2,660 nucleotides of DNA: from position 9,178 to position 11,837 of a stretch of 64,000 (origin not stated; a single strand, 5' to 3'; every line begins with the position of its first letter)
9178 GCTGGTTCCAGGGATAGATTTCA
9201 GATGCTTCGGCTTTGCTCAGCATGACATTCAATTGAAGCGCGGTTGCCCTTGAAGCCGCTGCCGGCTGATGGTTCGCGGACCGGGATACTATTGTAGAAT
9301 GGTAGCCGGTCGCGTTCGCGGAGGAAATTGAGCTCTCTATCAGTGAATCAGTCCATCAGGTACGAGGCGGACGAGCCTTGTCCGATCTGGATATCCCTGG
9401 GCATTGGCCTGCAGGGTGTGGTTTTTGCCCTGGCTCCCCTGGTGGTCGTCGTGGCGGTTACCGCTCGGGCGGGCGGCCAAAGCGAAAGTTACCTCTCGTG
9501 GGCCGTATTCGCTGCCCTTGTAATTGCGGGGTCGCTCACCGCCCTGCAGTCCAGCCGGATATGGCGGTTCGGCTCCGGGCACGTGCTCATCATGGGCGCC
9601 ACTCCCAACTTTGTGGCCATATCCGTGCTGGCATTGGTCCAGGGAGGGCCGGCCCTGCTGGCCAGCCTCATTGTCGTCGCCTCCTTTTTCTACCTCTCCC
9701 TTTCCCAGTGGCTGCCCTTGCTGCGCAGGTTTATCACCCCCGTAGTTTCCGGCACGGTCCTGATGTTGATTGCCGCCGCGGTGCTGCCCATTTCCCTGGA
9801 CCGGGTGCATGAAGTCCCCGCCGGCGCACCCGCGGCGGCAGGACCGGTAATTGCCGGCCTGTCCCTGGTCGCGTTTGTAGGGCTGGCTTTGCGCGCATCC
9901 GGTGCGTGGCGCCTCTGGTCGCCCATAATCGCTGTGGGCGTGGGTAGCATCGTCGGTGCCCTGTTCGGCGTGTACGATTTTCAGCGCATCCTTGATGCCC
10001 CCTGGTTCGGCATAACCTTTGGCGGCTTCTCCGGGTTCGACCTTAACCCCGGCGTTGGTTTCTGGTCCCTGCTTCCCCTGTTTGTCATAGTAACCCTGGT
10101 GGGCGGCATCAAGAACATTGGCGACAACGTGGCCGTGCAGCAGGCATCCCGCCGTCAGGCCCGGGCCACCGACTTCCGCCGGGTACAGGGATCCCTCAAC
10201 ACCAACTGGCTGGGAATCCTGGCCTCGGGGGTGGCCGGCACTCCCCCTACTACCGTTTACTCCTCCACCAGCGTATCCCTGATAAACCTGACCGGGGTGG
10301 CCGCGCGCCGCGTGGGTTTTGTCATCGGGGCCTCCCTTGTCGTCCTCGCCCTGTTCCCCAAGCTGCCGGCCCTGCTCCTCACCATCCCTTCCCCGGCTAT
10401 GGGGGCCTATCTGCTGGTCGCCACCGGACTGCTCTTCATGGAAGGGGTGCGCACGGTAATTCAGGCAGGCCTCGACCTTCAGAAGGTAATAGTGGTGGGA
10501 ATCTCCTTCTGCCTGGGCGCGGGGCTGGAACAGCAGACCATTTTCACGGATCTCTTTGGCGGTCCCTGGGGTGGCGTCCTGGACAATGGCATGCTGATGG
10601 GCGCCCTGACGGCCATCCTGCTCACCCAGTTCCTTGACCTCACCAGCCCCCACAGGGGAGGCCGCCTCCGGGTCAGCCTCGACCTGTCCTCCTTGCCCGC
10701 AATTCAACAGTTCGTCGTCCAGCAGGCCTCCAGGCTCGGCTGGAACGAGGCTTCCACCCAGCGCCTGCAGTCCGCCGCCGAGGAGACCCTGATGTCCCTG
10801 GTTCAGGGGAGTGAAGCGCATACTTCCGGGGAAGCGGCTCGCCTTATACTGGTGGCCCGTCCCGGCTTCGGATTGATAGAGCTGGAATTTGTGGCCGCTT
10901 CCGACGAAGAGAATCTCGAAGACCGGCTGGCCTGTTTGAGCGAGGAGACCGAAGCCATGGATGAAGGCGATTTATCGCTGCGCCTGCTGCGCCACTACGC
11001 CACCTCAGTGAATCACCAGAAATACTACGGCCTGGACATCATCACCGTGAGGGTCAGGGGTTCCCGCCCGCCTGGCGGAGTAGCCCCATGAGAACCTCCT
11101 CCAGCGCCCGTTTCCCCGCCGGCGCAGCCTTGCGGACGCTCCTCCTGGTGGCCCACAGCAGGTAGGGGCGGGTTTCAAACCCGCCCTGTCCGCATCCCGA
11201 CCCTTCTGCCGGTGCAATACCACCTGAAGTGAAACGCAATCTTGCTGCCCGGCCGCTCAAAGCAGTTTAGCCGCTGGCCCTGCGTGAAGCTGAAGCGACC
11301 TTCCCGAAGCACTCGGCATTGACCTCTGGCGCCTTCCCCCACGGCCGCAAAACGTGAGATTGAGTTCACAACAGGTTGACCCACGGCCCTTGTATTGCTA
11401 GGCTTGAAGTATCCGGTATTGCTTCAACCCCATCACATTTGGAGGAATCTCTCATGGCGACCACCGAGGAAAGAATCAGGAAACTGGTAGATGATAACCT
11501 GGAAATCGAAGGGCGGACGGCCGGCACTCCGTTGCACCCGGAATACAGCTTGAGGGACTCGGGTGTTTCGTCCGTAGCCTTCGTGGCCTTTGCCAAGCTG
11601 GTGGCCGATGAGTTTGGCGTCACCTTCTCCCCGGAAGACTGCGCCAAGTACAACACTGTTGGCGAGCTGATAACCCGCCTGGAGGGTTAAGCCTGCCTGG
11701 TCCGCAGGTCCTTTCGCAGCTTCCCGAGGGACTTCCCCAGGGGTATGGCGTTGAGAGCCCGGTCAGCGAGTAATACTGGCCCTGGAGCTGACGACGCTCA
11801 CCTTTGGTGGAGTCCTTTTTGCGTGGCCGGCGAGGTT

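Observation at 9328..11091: NCS2/UraA-fold transporter fused to an anti-sigma-kinase (RsbW/SpoIIAB)-like domain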

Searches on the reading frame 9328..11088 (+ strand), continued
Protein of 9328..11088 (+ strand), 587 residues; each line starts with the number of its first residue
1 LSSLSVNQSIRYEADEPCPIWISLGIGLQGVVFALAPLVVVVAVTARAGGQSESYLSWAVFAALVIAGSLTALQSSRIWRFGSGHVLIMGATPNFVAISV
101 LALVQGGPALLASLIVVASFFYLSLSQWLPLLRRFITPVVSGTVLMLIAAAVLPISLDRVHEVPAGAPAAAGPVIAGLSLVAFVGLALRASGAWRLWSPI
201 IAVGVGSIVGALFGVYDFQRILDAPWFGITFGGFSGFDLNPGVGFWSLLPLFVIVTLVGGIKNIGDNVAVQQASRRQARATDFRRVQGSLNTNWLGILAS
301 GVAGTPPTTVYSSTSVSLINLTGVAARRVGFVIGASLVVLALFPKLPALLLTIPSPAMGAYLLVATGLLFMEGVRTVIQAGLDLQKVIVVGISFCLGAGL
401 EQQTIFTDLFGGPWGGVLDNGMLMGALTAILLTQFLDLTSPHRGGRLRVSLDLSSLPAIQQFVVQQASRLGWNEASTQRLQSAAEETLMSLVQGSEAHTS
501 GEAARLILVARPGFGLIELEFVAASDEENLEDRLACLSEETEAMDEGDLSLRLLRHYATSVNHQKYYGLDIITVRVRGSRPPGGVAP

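Call 83: search_protein_families(library=pfam, proteins=[L064:903-3992:+, L064:3992-4654:+, L064:5198-5971:+, L064:6054-6785:+, L064:6953-7273:+, L064:7346-7615:+, L064:9667-10746:+, L064:11007-11690:-, L064:11712-12329:-], max_evalue=0.001)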
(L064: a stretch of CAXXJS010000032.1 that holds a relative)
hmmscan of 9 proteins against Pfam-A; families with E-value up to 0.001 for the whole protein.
L064:903-3992:+ (1030 aa): 4 families
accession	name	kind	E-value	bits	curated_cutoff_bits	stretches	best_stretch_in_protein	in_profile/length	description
PF02384.22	N6_Mtase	-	9.8e-16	58.4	20.4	1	329-605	5-238/311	N-6 DNA Methylase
PF07669.17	Eco57I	-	4.4e-10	40.3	25.3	1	417-578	1-165/171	Eco57I restriction-modification methylase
PF20473.4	MmeI_Mtase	-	1.9e-08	34.2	27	1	377-531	22-177/259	MmeI, DNA-methyltransferase domain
PF01170.24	UPF0020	-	0.00066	19.9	22.3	0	371-433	25-93/197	RMKL-like, methyltransferase domain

L064:3992-4654:+ (221 aa): 0 families

L064:5198-5971:+ (258 aa): 1 family
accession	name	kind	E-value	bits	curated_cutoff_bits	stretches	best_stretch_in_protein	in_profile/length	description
PF08861.15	DUF1828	-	4.1e-24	85.1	22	1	32-122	1-91/91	Domain of unknown function DUF1828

L064:6054-6785:+ (244 aa): 2 families
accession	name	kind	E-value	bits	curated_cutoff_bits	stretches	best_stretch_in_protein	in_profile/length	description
PF01863.23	YgjP-like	-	4.6e-65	219.9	26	1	26-234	2-206/207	YgjP-like, metallopeptidase domain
PF10263.15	SprT-like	-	1.1e-05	25.7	25.6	1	160-208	25-75/108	SprT-like family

L064:6953-7273:+ (107 aa): 2 families
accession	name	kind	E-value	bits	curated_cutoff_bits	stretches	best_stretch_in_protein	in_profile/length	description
PF01740.26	STAS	-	2.8e-13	50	22.6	1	10-100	15-106/106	STAS domain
PF13466.11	STAS_2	-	1.7e-06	28.6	29.2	1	10-88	3-80/80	STAS domain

L064:7346-7615:+ (90 aa): 0 families

L064:9667-10746:+ (360 aa): 0 families

L064:11007-11690:- (227 aa): 1 family
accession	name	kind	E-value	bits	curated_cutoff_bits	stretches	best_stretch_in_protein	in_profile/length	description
PF01975.23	SurE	-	1.6e-47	162.2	22.1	1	4-176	2-182/189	Survival protein SurE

L064:11712-12329:- (205 aa): 1 family
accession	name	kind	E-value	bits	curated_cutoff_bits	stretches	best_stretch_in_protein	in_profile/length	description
PF00581.25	Rhodanese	-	1.7e-18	67.3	22.2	1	70-159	3-101/102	Rhodanese-like domain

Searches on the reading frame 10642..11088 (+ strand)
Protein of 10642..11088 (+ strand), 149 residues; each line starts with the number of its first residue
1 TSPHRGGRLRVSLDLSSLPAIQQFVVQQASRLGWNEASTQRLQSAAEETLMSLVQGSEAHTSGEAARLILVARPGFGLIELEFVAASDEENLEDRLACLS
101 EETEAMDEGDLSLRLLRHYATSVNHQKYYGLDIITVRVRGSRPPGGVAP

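Call 11: search_protein_families(library=pfam, proteins=[window:10642-11088:+], max_evalue=10)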
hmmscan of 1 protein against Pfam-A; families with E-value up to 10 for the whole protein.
window:10642-11088:+ (149 aa): 1 family
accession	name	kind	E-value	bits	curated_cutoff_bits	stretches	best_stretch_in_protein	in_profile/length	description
PF13581.12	HATPase_c_2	-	0.016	15.6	27.4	1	12-124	2-113/127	Histidine kinase-like ATPase domain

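Call 12: search_solved_structures(query=window:10642-11088:+, max_evalue=10, show_alignments=2)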
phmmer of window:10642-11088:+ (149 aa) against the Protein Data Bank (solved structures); distinct sequences matched with E-value up to 10: 1.
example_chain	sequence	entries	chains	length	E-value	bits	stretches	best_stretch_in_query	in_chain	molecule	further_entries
1e5l_A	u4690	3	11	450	1.2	12.6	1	11-119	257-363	SACCHAROPINE REDUCTASE | Saccharopine dehydrogenase [NADP(+), L-glutamate-forming]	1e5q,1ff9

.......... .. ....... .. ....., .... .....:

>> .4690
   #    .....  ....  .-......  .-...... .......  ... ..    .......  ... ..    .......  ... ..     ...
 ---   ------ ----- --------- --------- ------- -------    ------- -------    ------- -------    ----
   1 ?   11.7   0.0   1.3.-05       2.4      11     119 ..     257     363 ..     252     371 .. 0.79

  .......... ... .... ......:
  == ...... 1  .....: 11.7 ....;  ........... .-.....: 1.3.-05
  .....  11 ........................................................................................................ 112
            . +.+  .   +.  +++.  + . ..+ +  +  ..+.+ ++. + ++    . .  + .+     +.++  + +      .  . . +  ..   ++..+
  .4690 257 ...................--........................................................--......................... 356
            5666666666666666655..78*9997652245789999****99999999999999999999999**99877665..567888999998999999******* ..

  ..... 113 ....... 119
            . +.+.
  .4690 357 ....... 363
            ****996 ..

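Call 20: search_protein_representatives(protein=window:10642-11088:+)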
Query: 149 residues. Proteins with E-value up to 0.001 (for the whole library): 498; up to 1e-10: 275; up to 1e-30: 18. The best 150 are listed.
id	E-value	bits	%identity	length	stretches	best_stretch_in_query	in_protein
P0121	7.9e-42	159.0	60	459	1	1-141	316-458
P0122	4.2e-40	153.4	56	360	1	1-142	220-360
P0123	1.9e-36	141.6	52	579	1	5-141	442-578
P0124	1.5e-35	138.7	55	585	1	4-140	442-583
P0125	1.5e-35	138.7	54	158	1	2-141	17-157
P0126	2.0e-34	135.0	54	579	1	5-142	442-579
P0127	2.7e-34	134.6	52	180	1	7-142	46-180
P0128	7.7e-34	133.1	54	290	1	5-141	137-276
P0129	1.2e-32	129.2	60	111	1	32-141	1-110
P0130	2.7e-32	128.1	49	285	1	6-141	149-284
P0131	2.7e-32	128.1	49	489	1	5-142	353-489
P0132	7.3e-32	126.7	53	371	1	5-141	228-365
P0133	1.5e-31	125.7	51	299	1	5-138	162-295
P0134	1.9e-31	125.4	60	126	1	1-109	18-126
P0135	2.4e-31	125.0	49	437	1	2-142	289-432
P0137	7.1e-31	123.5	51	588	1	2-144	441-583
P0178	8.0e-24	100.7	48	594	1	5-145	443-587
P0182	1.3e-23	100.0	44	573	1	5-144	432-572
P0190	4.8e-22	94.9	44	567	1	4-139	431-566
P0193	7.0e-22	94.4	43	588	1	1-138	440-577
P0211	3.2e-20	89.0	40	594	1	5-140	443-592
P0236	1.2e-18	83.9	43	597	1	7-143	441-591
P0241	1.7e-18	83.4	43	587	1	3-139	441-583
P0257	2.4e-17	79.7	41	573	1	8-139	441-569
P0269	1.1e-16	77.6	42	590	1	9-138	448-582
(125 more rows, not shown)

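Call 50: search_solved_structures(query=A4, max_evalue=10, show_alignments=3)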
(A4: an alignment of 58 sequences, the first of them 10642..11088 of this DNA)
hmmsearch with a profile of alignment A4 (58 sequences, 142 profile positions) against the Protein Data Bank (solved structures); distinct sequences matched with E-value up to 10: 3.
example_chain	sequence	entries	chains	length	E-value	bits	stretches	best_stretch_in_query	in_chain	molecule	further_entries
6hyh_A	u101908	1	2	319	0.95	12.6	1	27-65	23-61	Periplasmic binding protein/LacI transcriptional regulator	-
6hbd_A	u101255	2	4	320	0.95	12.6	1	27-65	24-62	ABC transporter periplasmic-binding protein YtfQ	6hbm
6hb0_A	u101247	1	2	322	0.96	12.6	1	27-65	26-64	ABC transporter periplasmic-binding protein YtfQ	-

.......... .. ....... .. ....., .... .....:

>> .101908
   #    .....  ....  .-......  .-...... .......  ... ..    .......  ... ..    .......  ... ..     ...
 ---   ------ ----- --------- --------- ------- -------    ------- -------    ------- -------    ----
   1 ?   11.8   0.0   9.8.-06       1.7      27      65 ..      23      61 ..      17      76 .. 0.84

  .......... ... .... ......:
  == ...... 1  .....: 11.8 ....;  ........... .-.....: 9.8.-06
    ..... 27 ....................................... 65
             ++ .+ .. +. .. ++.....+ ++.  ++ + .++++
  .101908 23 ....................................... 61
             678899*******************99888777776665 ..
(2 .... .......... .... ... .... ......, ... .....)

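Call 58: predict_structure(alignment_id=A4)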
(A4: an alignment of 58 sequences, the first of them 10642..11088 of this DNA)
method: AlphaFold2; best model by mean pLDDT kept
length: 149 residues; sequences in the alignment: 58
mean_pLDDT: 72.9   pTM: 0.69
mean pLDDT of the five models: 72.9, 72.7, 72.2, 72.1, 70.9
residues with pLDDT >= 90: 7; 70-90: 85; 50-70: 34; < 50: 23
segments of 3 or more residues with pLDDT < 50: 1-4, 59-63, 102-110, 146-148
pLDDT, mean of each block of 10 residues (from residue 1): 63 87 89 86 88 67 67 83 76 63 44 62 75 83 60
secondary structure, 60 per line:
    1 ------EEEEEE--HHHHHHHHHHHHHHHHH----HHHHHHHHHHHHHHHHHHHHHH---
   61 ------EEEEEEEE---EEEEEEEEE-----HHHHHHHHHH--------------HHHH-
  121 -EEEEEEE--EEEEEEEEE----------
elements in order: E7-12 H15-31 H36-57 E67-74 E78-86 H92-101 H116-119 E122-128 E131-139

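Call 60: fold_search(model_id=the predicted structure, library=pdb)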
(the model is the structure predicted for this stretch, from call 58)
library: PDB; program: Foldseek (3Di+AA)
matches with E <= 10: 366; with E <= 0.001: 21
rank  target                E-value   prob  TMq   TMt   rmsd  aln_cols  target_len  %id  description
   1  8ih8_D                3.4e-07  1.00  0.65  0.74   5.6       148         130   20  anti-sigmaF factor and Anti-sigmaF factor antagonist complex(usfx-RsfB) (released 2024-02-28)
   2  8ih8_C                5.2e-07  1.00  0.65  0.74   4.8       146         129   20  anti-sigmaF factor and Anti-sigmaF factor antagonist complex(usfx-RsfB) (released 2024-02-28)
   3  6m37_C                9.5e-07  1.00  0.67  0.85   2.9       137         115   14  The crystal structure of B. subtilis RsbV/RsbW complex in the hexagonal crystal form (released 2020-07-15)
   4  8jzt_B                1.6e-06  1.00  0.62  0.69   5.0       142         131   20  The sigF and anti-sigma factor complex (released 2024-10-16)
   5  6m37_A                2.0e-06  1.00  0.62  0.80   3.5       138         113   17  The crystal structure of B. subtilis RsbV/RsbW complex in the hexagonal crystal form (released 2020-07-15)
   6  8jzt_D                4.6e-06  1.00  0.62  0.70   5.0       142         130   20  The sigF and anti-sigma factor complex (released 2024-10-16)
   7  1l0o_A                5.8e-06  1.00  0.62  0.65   9.6       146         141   10  Crystal Structure of the Bacillus stearothermophilus Anti-Sigma Factor SpoIIAB with the Sporulation Sigma Factor Sigma (released 2002-04-03)
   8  1tid_C                1.0e-05  1.00  0.58  0.64   8.4       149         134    8  Crystal Structures of the ADP and ATP bound forms of the Bacillus Anti-sigma factor SpoIIAB in complex with the Anti-a (released 2004-06-15)
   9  6m36_A                1.2e-05  1.00  0.57  0.80   6.4       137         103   15  The crystal structure of B. subtilis RsbV/RsbW complex in the monoclinic crystal form (released 2020-07-15)
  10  8jzt_F                1.6e-05  1.00  0.60  0.66   5.1       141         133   19  The sigF and anti-sigma factor complex (released 2024-10-16)
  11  1th8_A                1.8e-05  1.00  0.60  0.67   7.1       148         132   10  Crystal Structures of the ADP and ATP bound forms of the Bacillus Anti-sigma factor SpoIIAB in complex with the Anti-a (released 2004-06-15)
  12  6m36_C                2.2e-05  1.00  0.59  0.81   3.0       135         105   16  The crystal structure of B. subtilis RsbV/RsbW complex in the monoclinic crystal form (released 2020-07-15)
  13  6m36_G                2.8e-05  1.00  0.58  0.80   3.0       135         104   16  The crystal structure of B. subtilis RsbV/RsbW complex in the monoclinic crystal form (released 2020-07-15)
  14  6m36_E                3.0e-05  1.00  0.57  0.82   5.8       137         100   15  The crystal structure of B. subtilis RsbV/RsbW complex in the monoclinic crystal form (released 2020-07-15)
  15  1til_E                3.0e-05  1.00  0.61  0.64   8.3       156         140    8  Crystal Structures of the ADP and ATP bound forms of the Bacillus Anti-sigma factor SpoIIAB in complex with the Anti-a (released 2004-06-15)
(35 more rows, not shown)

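Call 65: list_cluster_members(proteins=[P0137, P0182, P0193, P0241, P0269, P0190, P0211, P0178, P0236, P0257])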
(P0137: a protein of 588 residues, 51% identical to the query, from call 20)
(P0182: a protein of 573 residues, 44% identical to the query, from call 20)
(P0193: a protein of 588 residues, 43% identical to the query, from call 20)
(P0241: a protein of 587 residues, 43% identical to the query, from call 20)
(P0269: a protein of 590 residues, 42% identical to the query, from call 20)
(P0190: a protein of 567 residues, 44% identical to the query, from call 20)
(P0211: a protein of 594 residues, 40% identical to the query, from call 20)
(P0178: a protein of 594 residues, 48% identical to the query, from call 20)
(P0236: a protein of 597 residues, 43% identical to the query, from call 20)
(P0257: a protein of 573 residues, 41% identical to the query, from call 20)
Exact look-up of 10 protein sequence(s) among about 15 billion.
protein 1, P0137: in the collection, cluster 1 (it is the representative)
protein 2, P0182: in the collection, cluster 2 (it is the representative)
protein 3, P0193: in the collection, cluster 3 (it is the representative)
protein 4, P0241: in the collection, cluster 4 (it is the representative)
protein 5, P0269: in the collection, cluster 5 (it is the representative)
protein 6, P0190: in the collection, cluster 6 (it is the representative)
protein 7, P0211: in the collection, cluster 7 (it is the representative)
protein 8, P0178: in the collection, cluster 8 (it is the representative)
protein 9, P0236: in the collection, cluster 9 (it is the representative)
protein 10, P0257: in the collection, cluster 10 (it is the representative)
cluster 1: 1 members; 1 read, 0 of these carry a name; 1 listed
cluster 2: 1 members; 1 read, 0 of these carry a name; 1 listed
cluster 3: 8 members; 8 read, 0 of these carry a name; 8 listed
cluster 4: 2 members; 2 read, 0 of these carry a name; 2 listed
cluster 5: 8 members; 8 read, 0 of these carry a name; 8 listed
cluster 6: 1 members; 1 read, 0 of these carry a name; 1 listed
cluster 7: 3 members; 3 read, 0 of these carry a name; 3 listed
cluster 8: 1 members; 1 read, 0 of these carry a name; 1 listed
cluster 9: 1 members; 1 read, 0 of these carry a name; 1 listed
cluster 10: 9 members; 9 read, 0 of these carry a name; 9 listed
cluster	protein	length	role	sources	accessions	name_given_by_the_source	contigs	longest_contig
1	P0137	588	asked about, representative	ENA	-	-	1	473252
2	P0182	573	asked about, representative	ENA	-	-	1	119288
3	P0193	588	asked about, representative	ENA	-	-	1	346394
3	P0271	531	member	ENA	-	-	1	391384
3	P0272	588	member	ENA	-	-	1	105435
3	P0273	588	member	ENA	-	-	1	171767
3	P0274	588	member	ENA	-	-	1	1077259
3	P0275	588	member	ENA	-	-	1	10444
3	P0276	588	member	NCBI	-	-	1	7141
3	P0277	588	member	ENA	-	-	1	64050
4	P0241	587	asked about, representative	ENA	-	-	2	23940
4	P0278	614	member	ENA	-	-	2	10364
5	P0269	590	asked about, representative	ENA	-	-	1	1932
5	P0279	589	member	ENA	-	-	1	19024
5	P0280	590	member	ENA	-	-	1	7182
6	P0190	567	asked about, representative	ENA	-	-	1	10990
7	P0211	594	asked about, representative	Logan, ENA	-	-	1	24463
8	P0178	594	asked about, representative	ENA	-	-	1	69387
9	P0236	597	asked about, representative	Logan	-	-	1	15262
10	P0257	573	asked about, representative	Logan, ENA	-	-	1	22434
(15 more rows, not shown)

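Call 69: find_encoding_contigs(protein=P0193, flank=6000, max_places=2)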
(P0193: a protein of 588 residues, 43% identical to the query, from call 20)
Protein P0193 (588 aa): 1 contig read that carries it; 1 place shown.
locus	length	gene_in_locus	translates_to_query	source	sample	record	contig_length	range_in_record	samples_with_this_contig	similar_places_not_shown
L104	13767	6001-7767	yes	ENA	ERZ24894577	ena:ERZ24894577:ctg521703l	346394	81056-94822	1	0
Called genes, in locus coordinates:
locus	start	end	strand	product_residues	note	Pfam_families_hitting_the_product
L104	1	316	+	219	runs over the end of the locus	PF03848:TehB (weak), PF13489:Methyltransf_23, PF13847:Methyltransf_31, PF08241:Methyltransf_11, PF08242:Methyltransf_12, PF13649:Methyltransf_25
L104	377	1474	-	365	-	PF03492:Methyltransf_7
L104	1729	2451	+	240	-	PF07978:NIPSNAP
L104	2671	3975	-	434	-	PF06808:DctM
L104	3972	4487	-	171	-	PF04290:DctQ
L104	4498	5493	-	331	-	PF03480:DctP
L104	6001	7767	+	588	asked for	PF00860:Xan_ur_permease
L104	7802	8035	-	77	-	-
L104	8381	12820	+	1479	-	PF02514:CobN-Mg_chel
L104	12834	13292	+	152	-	PF01618:MotA_ExbB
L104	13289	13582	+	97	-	PF09919:DUF2149 (weak)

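Call 70: find_encoding_contigs(protein=P0257, flank=6000, max_places=2)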
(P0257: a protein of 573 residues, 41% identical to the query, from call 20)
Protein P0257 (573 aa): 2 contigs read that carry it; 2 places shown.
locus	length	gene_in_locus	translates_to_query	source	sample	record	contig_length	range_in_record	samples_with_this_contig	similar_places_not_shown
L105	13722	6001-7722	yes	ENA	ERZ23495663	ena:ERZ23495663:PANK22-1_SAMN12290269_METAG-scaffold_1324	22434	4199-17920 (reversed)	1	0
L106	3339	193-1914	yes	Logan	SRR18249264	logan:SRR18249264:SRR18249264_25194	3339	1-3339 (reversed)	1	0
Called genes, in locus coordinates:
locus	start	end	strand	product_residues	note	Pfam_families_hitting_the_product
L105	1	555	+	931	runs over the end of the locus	PF20464:MmeI_N, PF20465:MmeI_hel, PF20473:MmeI_Mtase, PF20466:MmeI_TRD, PF20467:MmeI_C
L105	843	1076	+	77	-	-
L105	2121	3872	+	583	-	PF00664:ABC_membrane, PF00005:ABC_tran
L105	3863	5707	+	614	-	PF00664:ABC_membrane, PF00005:ABC_tran, PF02463:SMC_N (faint)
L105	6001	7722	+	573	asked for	PF00860:Xan_ur_permease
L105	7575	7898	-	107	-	-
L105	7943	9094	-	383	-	PF00155:Aminotran_1_2, PF01053:Cys_Met_Meta_PP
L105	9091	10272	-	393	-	PF01053:Cys_Met_Meta_PP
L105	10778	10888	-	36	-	-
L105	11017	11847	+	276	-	PF05114:MbnB_TglH_ChrH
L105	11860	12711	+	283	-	-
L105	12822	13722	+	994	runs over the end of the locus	PF23500:DUF7133, PF13646:HEAT_2 (faint)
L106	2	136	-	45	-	?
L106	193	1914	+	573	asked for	PF00860:Xan_ur_permease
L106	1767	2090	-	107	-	-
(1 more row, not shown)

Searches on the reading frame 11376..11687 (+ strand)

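Call 3: search_protein_families(library=pfam, proteins=[window:11376-11687:+], max_evalue=0.1)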
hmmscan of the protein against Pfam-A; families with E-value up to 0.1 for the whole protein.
window:11376-11687:+ (104 aa): 2 families
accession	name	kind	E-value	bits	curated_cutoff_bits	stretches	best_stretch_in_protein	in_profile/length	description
PF00550.31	PP-binding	-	1.3e-08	35.4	20.8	1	33-102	2-67/67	Phosphopantetheine attachment site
PF01280.26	Ribosomal_L19e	-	0.015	15.7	25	1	19-42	24-47/53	Ribosomal protein L19e, N-terminal domain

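Call 4: search_protein_families(library=ncbifam, proteins=[window:11376-11687:+], max_evalue=0.1)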
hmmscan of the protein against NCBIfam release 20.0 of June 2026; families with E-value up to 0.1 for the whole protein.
window:11376-11687:+ (104 aa): 11 families
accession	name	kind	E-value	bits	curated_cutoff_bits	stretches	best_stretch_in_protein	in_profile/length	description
NF004533.0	PRK05883.1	equivalog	7.3e-05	22.5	72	1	19-99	13-90/100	acyl carrier protein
NF002148.0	PRK00982.1-2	subfamily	0.0013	18.5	71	1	28-102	3-74/79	acyl carrier protein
NF002150.0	PRK00982.1-4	subfamily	0.004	17.4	66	1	33-99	9-72/80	acyl carrier protein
NF002149.0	PRK00982.1-3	equivalog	0.0084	16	106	1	27-99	1-70/78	acyl carrier protein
NF001666.0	PRK00431.2-2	equivalog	0.012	15.5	246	1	9-47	66-103/164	ADP-ribose-binding protein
NF009104.0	PRK12449.1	equivalog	0.014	15.3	70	1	61-100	34-73/80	acyl carrier protein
NF058660.1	cispen_ACP_AmcB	equivalog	0.017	15.3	80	1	30-100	2-76/80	cispentacin biosynthesis acyl carrier protein AmcB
NF040636.1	AcpM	exception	0.025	14.6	146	1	60-100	33-73/93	meromycolate extension acyl carrier protein AcpM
TIGR00517.1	acyl_carrier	equivalog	0.028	14.3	70.45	1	28-100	2-71/77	acyl carrier protein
NF002147.0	PRK00982.1-1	equivalog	0.069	13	84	0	60-100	35-75/83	acyl carrier protein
NF002151.0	PRK00982.1-5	equivalog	0.079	13.1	92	0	27-101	1-72/78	acyl carrier protein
